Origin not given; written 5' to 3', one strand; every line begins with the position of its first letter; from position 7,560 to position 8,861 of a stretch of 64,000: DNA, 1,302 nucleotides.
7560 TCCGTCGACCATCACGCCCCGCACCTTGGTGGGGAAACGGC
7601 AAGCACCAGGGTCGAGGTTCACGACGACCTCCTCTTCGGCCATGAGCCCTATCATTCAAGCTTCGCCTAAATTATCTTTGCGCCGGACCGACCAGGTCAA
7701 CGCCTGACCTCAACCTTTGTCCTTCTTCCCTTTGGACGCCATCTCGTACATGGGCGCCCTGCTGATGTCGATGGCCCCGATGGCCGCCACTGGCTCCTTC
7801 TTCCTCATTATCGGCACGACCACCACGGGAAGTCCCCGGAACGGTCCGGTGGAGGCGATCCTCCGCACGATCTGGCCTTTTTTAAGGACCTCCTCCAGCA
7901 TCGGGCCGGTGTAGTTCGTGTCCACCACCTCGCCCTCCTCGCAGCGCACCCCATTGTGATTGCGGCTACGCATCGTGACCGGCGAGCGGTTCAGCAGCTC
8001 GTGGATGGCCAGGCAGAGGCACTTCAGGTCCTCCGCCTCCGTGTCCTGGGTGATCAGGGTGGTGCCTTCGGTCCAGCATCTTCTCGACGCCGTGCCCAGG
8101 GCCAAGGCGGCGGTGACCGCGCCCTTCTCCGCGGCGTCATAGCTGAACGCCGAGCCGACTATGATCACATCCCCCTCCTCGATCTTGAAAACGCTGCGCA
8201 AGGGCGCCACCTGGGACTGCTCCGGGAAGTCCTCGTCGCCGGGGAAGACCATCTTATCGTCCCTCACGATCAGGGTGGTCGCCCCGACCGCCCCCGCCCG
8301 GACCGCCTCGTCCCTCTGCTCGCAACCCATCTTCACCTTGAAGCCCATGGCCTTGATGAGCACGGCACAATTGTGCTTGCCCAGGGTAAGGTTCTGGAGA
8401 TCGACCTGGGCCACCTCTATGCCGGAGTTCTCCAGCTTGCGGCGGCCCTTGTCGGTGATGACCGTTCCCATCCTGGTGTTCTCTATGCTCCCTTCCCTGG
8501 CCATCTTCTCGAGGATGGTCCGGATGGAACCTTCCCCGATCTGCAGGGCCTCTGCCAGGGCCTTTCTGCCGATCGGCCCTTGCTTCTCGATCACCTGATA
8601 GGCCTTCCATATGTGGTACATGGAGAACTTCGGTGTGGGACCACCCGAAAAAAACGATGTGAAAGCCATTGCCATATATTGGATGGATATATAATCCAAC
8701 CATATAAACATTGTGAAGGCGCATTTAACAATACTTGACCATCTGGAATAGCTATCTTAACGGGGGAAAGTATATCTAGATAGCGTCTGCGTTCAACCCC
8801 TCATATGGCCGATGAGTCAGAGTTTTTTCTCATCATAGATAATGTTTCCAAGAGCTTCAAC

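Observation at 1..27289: PTM, structural and activation genes for MCR are all packed into 27 kb, with about ten unknown genes between them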

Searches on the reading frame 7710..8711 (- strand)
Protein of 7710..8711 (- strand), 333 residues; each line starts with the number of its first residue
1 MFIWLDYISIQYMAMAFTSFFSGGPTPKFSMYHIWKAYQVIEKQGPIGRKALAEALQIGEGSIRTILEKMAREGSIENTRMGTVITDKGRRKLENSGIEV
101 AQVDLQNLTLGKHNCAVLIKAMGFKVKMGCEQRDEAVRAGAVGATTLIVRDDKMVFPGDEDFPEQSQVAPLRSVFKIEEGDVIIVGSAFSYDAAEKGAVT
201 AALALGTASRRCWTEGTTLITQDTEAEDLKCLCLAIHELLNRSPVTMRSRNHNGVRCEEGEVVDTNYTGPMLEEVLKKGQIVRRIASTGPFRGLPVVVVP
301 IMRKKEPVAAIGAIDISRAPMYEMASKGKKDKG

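Call 7: search_protein_families(library=pfam, proteins=[window:7710-8711:-], max_evalue=0.01)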
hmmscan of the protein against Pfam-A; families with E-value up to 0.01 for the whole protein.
window:7710-8711:- (333 aa): 7 families
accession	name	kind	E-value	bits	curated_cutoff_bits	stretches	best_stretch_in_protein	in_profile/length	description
PF09884.15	DUF2111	-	1.8e-31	108.4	27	1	236-316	1-82/83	Uncharacterized protein conserved in archaea (DUF2111)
PF14544.11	DUF4443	-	7.4e-28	96.9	27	1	110-205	1-99/100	Domain of unknown function (DUF4443)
PF22167.2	PH0730-like_N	-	3e-11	43.7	30.2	1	45-90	14-59/60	PH0730-like, N-terminal domain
PF21715.3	CggR_N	-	7.3e-08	32.4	30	1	38-94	9-65/71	CggR N-terminal DNA binding domain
PF08461.16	HTH_12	-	0.0016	18.8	21.4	1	42-92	9-65/66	Ribonuclease R winged-helix domain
PF09012.17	FeoC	-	0.0078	16.8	21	0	40-83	8-51/69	FeoC like transcriptional regulator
PF01325.25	Fe_dep_repress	-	0.0087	16.7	26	0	38-75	14-51/60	Iron dependent repressor, N-terminal DNA binding domain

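Call 8: search_protein_families(library=ncbifam, proteins=[window:7710-8711:-], max_evalue=0.01)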
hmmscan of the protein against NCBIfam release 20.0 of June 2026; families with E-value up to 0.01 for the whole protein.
window:7710-8711:- (333 aa): 1 family
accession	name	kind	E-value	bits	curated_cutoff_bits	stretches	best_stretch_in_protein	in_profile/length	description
NF006811.0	PRK09333.1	equivalog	0.0029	17.2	156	1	59-102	94-137/150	30S ribosomal protein S19e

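Call 42: search_solved_structures(query=window:7710-8711:-, max_evalue=1)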
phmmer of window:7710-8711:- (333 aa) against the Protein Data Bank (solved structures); distinct sequences matched with E-value up to 1: 13.
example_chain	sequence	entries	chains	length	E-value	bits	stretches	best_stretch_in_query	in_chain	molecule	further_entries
2p8t_A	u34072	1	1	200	1.8e-15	60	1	43-203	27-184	Hypothetical protein PH0730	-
8hkx_S19E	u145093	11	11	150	0.04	16.1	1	59-100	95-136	30S ribosomal protein S19e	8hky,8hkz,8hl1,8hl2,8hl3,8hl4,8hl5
1on2_A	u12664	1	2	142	0.074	15.2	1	26-91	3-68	Transcriptional regulator mntR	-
2o0m_A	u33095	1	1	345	0.23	13.6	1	44-101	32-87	Transcriptional regulator, SorC family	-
6kta_A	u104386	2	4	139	0.29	13.3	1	25-91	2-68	HTH-type transcriptional regulator MntR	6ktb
4hv6_A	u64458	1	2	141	0.38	12.9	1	31-91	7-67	Transcriptional regulator MntR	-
1on1_A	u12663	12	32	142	0.41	12.8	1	31-91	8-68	Transcriptional regulator mntR | HTH-type transcriptional regulator MntR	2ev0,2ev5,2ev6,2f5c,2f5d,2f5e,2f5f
4hx4_A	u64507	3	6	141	0.43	12.7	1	31-91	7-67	TRANSCRIPTIONAL REGULATOR MNTR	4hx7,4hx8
3r60_A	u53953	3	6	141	0.44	12.7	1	31-91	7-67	Transcriptional regulator mntR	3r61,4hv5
5zr4_A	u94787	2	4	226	0.48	12.6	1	34-92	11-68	Metal-dependent transcriptional regulator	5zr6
9e71_BU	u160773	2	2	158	0.83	11.8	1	46-102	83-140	Small ribosomal subunit protein eS19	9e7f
2hm2_Q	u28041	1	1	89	0.83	11.8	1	123-180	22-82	Pyrin-only protein 1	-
4qob_A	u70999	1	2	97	0.93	11.6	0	123-180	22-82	Pyrin domain-containing protein 1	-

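Call 45: find_homologous_proteins(query=window:7710-8669:-, max_evalue=0.001)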
Query window:7710-8669:- (319 aa): 182 proteins with E <= 0.001 among 5518 candidates; the best 120 are listed.
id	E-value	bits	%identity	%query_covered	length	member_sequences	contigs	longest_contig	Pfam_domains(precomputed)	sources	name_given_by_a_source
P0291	1.0e-193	660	92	100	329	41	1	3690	PF21715.4,PF09884.17,PF22167.2,PF14544.12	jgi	jgi:predicted transcriptional regulator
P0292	2.0e-177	607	82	100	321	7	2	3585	PF21715.4,PF09884.17,PF22167.2,PF14544.12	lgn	-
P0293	5.7e-177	605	82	99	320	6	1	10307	PF21715.4,PF09884.17,PF22167.2,PF14544.12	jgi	jgi:predicted transcriptional regulator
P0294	1.3e-164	564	76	100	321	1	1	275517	PF21715.4,PF09884.17,PF22167.2,PF14544.12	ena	-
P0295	1.4e-160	551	74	99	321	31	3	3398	PF21715.4,PF09884.17,PF22167.2,PF14544.12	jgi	jgi:predicted transcriptional regulator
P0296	6.4e-160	549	73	100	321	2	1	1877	PF21715.4,PF09884.17,PF22167.2,PF14544.12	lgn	-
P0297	7.2e-159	546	73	100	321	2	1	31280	PF21715.4,PF09884.17,PF22167.2,PF14544.12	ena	-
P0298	7.2e-159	546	73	100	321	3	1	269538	PF21715.4,PF09884.17,PF22167.2,PF14544.12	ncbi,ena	-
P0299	4.3e-156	537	72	100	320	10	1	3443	PF21715.4,PF09884.17,PF22167.2,PF14544.12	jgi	jgi:predicted transcriptional regulator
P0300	3.2e-153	527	71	100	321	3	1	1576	PF09884.17,PF22167.2,PF14544.12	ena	-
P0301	1.1e-150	519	69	100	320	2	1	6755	PF21715.4,PF09884.17,PF22167.2,PF14544.12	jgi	jgi:hypothetical protein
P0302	1.1e-150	519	69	100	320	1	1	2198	PF21715.4,PF09884.17,PF22167.2,PF14544.12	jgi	jgi:hypothetical protein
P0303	1.5e-149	515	68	100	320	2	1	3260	PF21715.4,PF09884.17,PF22167.2,PF14544.12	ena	-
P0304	4.3e-149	514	69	98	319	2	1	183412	PF21715.4,PF09884.17,PF22167.2,PF14544.12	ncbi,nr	ncbi:MAG: DUF2111 domain-containing protein [Methanomassiliicoccales archaeon]|nr:DUF2111 domain-con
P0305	4.7e-149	513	68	100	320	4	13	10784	PF21715.4,PF09884.17,PF22167.2,PF14544.12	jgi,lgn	jgi:hypothetical protein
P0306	9.2e-149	512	69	98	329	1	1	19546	PF21715.4,PF09884.17,PF22167.2,PF14544.12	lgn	-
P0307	1.1e-148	512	70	98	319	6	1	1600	PF21715.4,PF09884.17,PF22167.2,PF14544.12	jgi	jgi:hypothetical protein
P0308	1.4e-148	512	69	98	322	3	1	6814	PF21715.4,PF09884.17,PF22167.2,PF14544.12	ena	-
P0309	2.7e-148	511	68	100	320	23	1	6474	PF21715.4,PF09884.17,PF22167.2,PF14544.12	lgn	-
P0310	2.9e-148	511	68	100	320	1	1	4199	PF21715.4,PF09884.17,PF22167.2,PF14544.12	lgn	-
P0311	2.9e-148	511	68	100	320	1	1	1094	PF21715.4,PF09884.17,PF22167.2,PF14544.12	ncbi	-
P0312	5.7e-148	510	67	100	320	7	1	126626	PF21715.4,PF09884.17,PF22167.2,PF14544.12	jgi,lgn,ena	-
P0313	1.0e-147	509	67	98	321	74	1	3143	PF21715.4,PF09884.17,PF22167.2,PF14544.12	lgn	-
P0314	1.4e-147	509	67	100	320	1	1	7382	PF21715.4,PF09884.17,PF22167.2,PF14544.12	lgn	-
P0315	4.7e-147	507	66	100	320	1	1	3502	PF21715.4,PF09884.17,PF22167.2,PF14544.12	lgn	-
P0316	6.0e-147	507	67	100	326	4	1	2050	PF21715.4,PF09884.17,PF22167.2,PF14544.12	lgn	-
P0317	6.2e-147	506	69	98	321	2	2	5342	PF21715.4,PF09884.17,PF22167.2,PF14544.12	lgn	-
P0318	6.5e-147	506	66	100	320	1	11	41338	PF21715.4,PF09884.17,PF22167.2,PF14544.12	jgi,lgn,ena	-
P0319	1.3e-146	505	68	100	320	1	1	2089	PF21715.4,PF09884.17,PF22167.2,PF14544.12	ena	-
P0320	2.0e-146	505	66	100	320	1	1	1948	PF21715.4,PF09884.17,PF22167.2,PF14544.12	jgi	jgi:predicted transcriptional regulator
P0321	2.4e-146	505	69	98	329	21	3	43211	PF21715.4,PF09884.17,PF22167.2,PF14544.12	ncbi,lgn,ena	-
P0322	2.7e-146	504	65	100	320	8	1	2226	PF21715.4,PF09884.17,PF22167.2,PF14544.12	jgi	jgi:hypothetical protein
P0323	3.0e-146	504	67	100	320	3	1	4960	PF21715.4,PF09884.17,PF22167.2,PF14544.12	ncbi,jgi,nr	ncbi:MAG: DUF2111 domain-containing protein [Methanomassiliicoccales archaeon]|jgi:hypothetical prot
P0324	3.2e-146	504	66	100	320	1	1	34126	PF21715.4,PF09884.17,PF22167.2,PF14544.12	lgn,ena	-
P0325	4.0e-146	504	67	98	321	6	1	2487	PF21715.4,PF09884.17,PF22167.2,PF14544.12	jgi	-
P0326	8.1e-146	503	65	100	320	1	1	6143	PF21715.4,PF09884.17,PF22167.2,PF14544.12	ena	-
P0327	8.8e-146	503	65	100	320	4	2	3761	PF21715.4,PF09884.17,PF22167.2,PF14544.12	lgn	-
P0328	1.5e-145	502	66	100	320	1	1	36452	PF21715.4,PF09884.17,PF22167.2,PF14544.12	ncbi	ncbi:MAG: DUF2111 domain-containing protein [Methanomassiliicoccales archaeon]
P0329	2.4e-145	501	68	98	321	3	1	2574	PF21715.4,PF09884.17,PF22167.2,PF14544.12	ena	-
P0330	2.7e-145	501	68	98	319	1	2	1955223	PF21715.4,PF09884.17,PF22167.2,PF14544.12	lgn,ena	-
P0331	4.2e-145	500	67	100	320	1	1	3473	PF21715.4,PF09884.17,PF22167.2,PF14544.12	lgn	-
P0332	1.7e-144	498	65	100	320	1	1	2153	PF21715.4,PF09884.17,PF22167.2,PF14544.12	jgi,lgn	-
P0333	3.1e-144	498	66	98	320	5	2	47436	PF21715.4,PF09884.17,PF22167.2,PF14544.12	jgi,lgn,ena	-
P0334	4.4e-144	497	65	100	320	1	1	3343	PF21715.4,PF09884.17,PF22167.2,PF14544.12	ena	-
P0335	4.3e-142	491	65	96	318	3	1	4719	PF21715.4,PF09884.17,PF22167.2,PF14544.12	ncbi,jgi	-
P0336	1.2e-141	489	66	98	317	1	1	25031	PF21715.4,PF09884.17,PF22167.2,PF14544.12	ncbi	-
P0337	2.0e-141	488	64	100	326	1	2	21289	PF21715.4,PF09884.17,PF22167.2,PF14544.12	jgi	jgi:hypothetical protein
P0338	8.7e-141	486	65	98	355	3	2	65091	PF21715.4,PF09884.17,PF22167.2,PF14544.12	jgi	jgi:hypothetical protein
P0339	3.7e-140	484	66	100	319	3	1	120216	PF21715.4,PF09884.17,PF22167.2,PF14544.12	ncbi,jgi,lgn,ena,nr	ncbi:MAG TPA: DUF2111 domain-containing protein [Methanomassiliicoccales archaeon]|nr:DUF2111 domain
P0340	8.4e-140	483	65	100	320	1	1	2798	PF21715.4,PF09884.17,PF22167.2,PF14544.12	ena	-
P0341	1.2e-137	476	63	99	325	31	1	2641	PF21715.4,PF09884.17,PF22167.2,PF14544.12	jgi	jgi:hypothetical protein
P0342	2.0e-137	475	66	95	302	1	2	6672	PF21715.4,PF09884.17,PF22167.2,PF14544.12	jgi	jgi:predicted transcriptional regulator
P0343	9.7e-137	473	62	100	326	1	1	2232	PF21715.4,PF09884.17,PF22167.2,PF14544.12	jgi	jgi:predicted transcriptional regulator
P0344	1.0e-136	473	66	95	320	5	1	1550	PF21715.4,PF09884.17,PF22167.2,PF14544.12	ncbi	-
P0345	3.3e-133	461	62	99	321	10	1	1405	PF09884.17,PF22167.2,PF14544.12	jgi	jgi:hypothetical protein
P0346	4.9e-133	461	62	100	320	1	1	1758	PF21715.4,PF09884.17,PF22167.2,PF14544.12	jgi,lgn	-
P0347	2.9e-130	452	60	99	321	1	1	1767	PF21715.4,PF09884.17,PF22167.2,PF14544.12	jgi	-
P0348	6.0e-130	451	61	100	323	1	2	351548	PF21715.4,PF09884.17,PF22167.2,PF14544.12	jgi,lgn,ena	-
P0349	7.7e-130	450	62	99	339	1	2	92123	PF21715.4,PF09884.17,PF22167.2,PF14544.12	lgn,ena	-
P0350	9.4e-130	450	61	100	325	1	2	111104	PF21715.4,PF09884.17,PF22167.2,PF14544.12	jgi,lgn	jgi:predicted transcriptional regulator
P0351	1.4e-129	450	60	99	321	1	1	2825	PF09884.17,PF22167.2,PF14544.12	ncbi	-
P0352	3.9e-129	448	59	99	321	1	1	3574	PF09884.17,PF22167.2,PF14544.12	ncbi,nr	ncbi:MAG: DUF2111 domain-containing protein [Methanomassiliicoccales archaeon]|nr:DUF2111 domain-con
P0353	6.4e-129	447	59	99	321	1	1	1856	PF09884.17,PF22167.2,PF14544.12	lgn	-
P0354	2.5e-128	445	63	94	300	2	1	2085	PF21715.4,PF09884.17,PF22167.2,PF14544.12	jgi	jgi:predicted transcriptional regulator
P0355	4.2e-128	445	60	99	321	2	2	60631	PF09884.17,PF22167.2,PF14544.12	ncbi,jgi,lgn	ncbi:MAG: DUF2111 domain-containing protein [Methanomassiliicoccales archaeon]|jgi:hypothetical prot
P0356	7.9e-128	444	59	99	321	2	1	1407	PF09884.17,PF22167.2,PF14544.12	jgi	jgi:hypothetical protein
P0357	4.7e-127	441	65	90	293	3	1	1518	PF21715.4,PF09884.17,PF22167.2,PF14544.12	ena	-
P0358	8.7e-127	440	59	100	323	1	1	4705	PF21715.4,PF09884.17,PF22167.2,PF14544.12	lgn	-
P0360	2.9e-126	439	60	100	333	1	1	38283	PF21715.4,PF09884.17,PF22167.2,PF14544.12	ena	-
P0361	1.7e-125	436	60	100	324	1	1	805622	PF21715.4,PF09884.17,PF22167.2,PF14544.12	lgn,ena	-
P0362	8.1e-125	434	59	100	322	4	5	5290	PF21715.4,PF09884.17,PF22167.2,PF14544.12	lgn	-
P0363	8.4e-125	434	58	100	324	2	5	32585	PF21715.4,PF09884.17,PF22167.2,PF14544.12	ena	-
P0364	1.0e-124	434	60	100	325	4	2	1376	PF21715.4,PF09884.17,PF22167.2,PF14544.12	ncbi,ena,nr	ncbi:MAG TPA: DUF2111 domain-containing protein [Methanomassiliicoccaceae archaeon]|nr:DUF2111 domai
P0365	1.1e-124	433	58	100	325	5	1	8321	PF21715.4,PF09884.17,PF22167.2,PF14544.12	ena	-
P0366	1.9e-123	429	56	100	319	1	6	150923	PF09884.17,PF22167.2,PF14544.12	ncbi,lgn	ncbi:MAG: DUF2111 domain-containing protein [Methanomassiliicoccales archaeon]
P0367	2.1e-123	429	58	99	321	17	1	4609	PF09884.17,PF22167.2,PF14544.12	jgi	jgi:predicted transcriptional regulator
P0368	2.8e-123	429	58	100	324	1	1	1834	PF21715.4,PF09884.17,PF22167.2,PF14544.12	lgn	-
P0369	3.1e-123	429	57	99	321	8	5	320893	PF21715.4,PF09884.17,PF22167.2,PF14544.12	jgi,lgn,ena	-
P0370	3.3e-123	429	58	99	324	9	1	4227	PF21715.4,PF09884.17,PF22167.2,PF14544.12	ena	-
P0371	4.6e-123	428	57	99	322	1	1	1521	PF21715.4,PF09884.17,PF22167.2,PF14544.12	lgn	-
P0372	1.1e-122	427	57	99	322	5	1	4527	PF21715.4,PF09884.17,PF22167.2,PF14544.12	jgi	jgi:predicted transcriptional regulator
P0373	2.1e-122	426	58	99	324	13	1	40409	PF21715.4,PF09884.17,PF22167.2,PF14544.12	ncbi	-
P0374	2.3e-122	426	57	100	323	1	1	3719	PF21715.4,PF09884.17,PF22167.2,PF14544.12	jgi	-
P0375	2.6e-122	426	58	99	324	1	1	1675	PF21715.4,PF09884.17,PF22167.2,PF14544.12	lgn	-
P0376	3.7e-122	425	58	99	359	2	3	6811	PF21715.4,PF09884.17,PF22167.2,PF14544.12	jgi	jgi:predicted transcriptional regulator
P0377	5.1e-122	425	58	100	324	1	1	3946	PF21715.4,PF09884.17,PF22167.2,PF14544.12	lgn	-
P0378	6.0e-122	424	58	99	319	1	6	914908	PF21715.4,PF09884.17,PF22167.2,PF14544.12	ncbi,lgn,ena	-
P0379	8.2e-122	424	58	99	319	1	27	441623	PF21715.4,PF09884.17,PF22167.2,PF14544.12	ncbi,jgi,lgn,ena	jgi:hypothetical protein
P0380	2.6e-121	422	57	100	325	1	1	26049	PF21715.4,PF09884.17,PF22167.2,PF14544.12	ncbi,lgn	-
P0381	1.2e-120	420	58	99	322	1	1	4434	PF21715.4,PF09884.17,PF22167.2,PF14544.12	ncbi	-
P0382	3.3e-120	419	57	100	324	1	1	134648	PF21715.4,PF09884.17,PF22167.2,PF14544.12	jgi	jgi:hypothetical protein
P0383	3.5e-120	419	56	100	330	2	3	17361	PF21715.4,PF09884.17,PF22167.2,PF14544.12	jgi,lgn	jgi:hypothetical protein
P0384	6.2e-120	418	56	100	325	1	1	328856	PF09884.17,PF22167.2,PF14544.12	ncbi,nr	ncbi:MAG: DUF2111 domain-containing protein [Methanomassiliicoccus sp.]|nr:DUF2111 domain-containing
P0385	9.6e-120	417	56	100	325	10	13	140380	PF21715.4,PF09884.17,PF22167.2,PF14544.12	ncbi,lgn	-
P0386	3.9e-119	415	58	100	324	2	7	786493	PF21715.4,PF09884.17,PF22167.2,PF14544.12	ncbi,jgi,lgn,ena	jgi:predicted transcriptional regulator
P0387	1.1e-118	414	55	100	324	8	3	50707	PF21715.4,PF09884.17,PF22167.2,PF14544.12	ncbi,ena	-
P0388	2.9e-118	412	56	100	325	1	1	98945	PF21715.4,PF09884.17,PF22167.2,PF14544.12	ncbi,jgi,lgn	-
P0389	3.4e-118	412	57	98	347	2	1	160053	PF21715.4,PF09884.17,PF22167.2,PF14544.12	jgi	-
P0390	5.8e-118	411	56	99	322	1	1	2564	PF21715.4,PF09884.17,PF22167.2,PF14544.12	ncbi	-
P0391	1.8e-117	410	58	99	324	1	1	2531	PF21715.4,PF09884.17,PF22167.2,PF14544.12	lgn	-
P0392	2.8e-117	409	55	100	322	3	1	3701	PF21715.4,PF09884.17,PF22167.2,PF14544.12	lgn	-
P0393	8.6e-117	408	56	100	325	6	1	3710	PF21715.4,PF09884.17,PF22167.2,PF14544.12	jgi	jgi:predicted transcriptional regulator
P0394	1.6e-116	407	55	100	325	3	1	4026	PF21715.4,PF09884.17,PF22167.2,PF14544.12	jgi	-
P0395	3.8e-116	405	56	99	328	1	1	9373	PF09884.17,PF22167.2,PF14544.12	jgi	jgi:predicted transcriptional regulator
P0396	8.1e-116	404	57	98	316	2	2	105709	PF21715.4,PF09884.17,PF22167.2,PF14544.12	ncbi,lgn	ncbi:MAG: DUF2111 domain-containing protein [Methanomassiliicoccales archaeon]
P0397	2.0e-115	403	55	100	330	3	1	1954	PF21715.4,PF09884.17,PF22167.2,PF14544.12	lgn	-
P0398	6.1e-115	401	54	100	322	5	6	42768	PF21715.4,PF09884.17,PF22167.2,PF14544.12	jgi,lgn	jgi:predicted transcriptional regulator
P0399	9.7e-115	401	55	97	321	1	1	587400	PF21715.4,PF09884.17,PF22167.2,PF14544.12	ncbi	-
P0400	8.3e-114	398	57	95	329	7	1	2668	PF21715.4,PF09884.17,PF22167.2,PF14544.12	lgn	-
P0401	8.8e-114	398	54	100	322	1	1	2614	PF21715.4,PF09884.17,PF22167.2,PF14544.12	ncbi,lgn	-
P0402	4.8e-112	392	53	100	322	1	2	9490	PF21715.4,PF09884.17,PF22167.2,PF14544.12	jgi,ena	-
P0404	1.7e-110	387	53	98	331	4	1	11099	PF21715.4,PF09884.17,PF22167.2,PF14544.12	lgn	-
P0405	2.4e-110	386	53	98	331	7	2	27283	PF21715.4,PF09884.17,PF22167.2,PF14544.12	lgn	-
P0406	2.4e-110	386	53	99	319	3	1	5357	PF21715.4,PF09884.17,PF22167.2,PF14544.12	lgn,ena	-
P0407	4.3e-109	382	57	95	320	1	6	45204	PF21715.4,PF09884.17,PF22167.2,PF14544.12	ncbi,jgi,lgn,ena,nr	ncbi:MAG: DUF2111 domain-containing protein [Euryarchaeota archaeon]|nr:DUF2111 domain-containing pr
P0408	2.9e-107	376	51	99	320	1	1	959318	PF21715.4,PF09884.17,PF22167.2,PF14544.12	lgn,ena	-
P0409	8.3e-107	375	51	99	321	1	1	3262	PF21715.4,PF09884.17,PF22167.2,PF14544.12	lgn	-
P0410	3.0e-106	373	50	99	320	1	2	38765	PF21715.4,PF09884.17,PF22167.2,PF14544.12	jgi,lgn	jgi:hypothetical protein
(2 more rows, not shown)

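Call 50: find_encoding_contigs(protein=P0294, flank=10000, max_places=1)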
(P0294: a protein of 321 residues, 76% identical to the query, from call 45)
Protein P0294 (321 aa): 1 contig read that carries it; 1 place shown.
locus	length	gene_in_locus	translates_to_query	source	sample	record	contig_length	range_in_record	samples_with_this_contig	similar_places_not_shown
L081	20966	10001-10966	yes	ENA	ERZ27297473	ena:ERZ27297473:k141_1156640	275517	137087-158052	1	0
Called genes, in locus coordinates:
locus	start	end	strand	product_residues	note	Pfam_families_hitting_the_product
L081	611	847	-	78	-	-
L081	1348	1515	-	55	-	-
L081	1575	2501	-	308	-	PF04609:MCR_C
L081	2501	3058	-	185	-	PF09886:DUF2113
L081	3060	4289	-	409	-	PF01869:BcrAD_BadFG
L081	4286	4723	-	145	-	PF09885:DUF2112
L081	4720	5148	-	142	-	PF09875:DUF2102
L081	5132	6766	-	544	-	PF26548:DUF8179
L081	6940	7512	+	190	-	-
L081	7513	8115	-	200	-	PF04609:MCR_C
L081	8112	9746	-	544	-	PF02463:SMC_N (faint), PF03193:RsgA_GTPase (faint), PF00005:ABC_tran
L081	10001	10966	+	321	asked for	PF21715:CggR_N (weak), PF22167:PH0730-like_N, PF14544:DUF4443, PF09884:DUF2111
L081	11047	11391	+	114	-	PF22263:DUF6951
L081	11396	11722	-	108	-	PF02627:CMD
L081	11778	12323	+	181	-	-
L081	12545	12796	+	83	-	-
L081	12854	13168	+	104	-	-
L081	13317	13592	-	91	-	PF09871:DUF2098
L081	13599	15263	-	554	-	PF02745:MCR_alpha_N, PF02249:MCR_alpha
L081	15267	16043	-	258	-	PF02240:MCR_gamma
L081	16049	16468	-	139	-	PF02505:MCR_D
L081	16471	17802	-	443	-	PF02783:MCR_beta_N, PF02241:MCR_beta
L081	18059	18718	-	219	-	PF07812:TfuA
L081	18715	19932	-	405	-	PF02624:YcaO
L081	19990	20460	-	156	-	PF01022:HTH_5 (weak), PF01047:MarR (weak), PF08279:HTH_11 (weak), PF09339:HTH_IclR (weak), PF12840:HTH_20, PF13404:HTH_AsnC-type, PF13412:HTH_24, PF01037:AsnC_trans_reg, +2 more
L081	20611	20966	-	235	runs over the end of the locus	PF02596:DUF169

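Call 51: find_encoding_contigs(protein=P0330, flank=10000, max_places=1)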
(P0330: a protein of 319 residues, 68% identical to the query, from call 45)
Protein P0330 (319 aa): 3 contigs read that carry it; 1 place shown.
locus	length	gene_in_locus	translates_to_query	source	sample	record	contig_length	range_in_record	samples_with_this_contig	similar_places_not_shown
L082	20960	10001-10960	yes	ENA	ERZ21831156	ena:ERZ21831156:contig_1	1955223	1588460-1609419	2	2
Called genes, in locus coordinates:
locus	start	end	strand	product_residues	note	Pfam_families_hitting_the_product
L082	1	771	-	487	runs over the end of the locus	PF06745:ATPase, PF07088:GvpD_P-loop, PF23442:DUF7125 (faint)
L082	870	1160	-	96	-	-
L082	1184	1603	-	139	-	PF01986:DUF123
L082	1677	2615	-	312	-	PF04609:MCR_C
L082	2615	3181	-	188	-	PF09886:DUF2113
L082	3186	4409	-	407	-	PF01869:BcrAD_BadFG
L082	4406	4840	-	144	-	PF09885:DUF2112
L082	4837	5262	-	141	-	PF09875:DUF2102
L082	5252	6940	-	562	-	PF26548:DUF8179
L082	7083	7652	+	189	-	-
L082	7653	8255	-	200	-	-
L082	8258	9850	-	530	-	PF00005:ABC_tran, PF02463:SMC_N (faint), PF03193:RsgA_GTPase (faint), PF00005:ABC_tran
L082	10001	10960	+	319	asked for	PF21715:CggR_N (weak), PF22167:PH0730-like_N, PF14544:DUF4443, PF09884:DUF2111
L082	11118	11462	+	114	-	PF22263:DUF6951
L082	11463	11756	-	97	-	PF02627:CMD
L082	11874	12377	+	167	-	-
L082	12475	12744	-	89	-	PF09871:DUF2098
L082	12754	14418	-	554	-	PF02745:MCR_alpha_N, PF02249:MCR_alpha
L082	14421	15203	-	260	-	PF02240:MCR_gamma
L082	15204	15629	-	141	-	PF02505:MCR_D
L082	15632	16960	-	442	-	PF02783:MCR_beta_N, PF02241:MCR_beta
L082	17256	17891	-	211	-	PF07812:TfuA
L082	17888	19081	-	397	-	PF02624:YcaO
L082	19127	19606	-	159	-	PF01022:HTH_5 (weak), PF01047:MarR, PF08279:HTH_11 (weak), PF12802:MarR_2 (weak), PF13404:HTH_AsnC-type, PF13412:HTH_24, PF01037:AsnC_trans_reg, PF22482:AsnC_trans_reg_3, +3 more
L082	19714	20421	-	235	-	PF02596:DUF169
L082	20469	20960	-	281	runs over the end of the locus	-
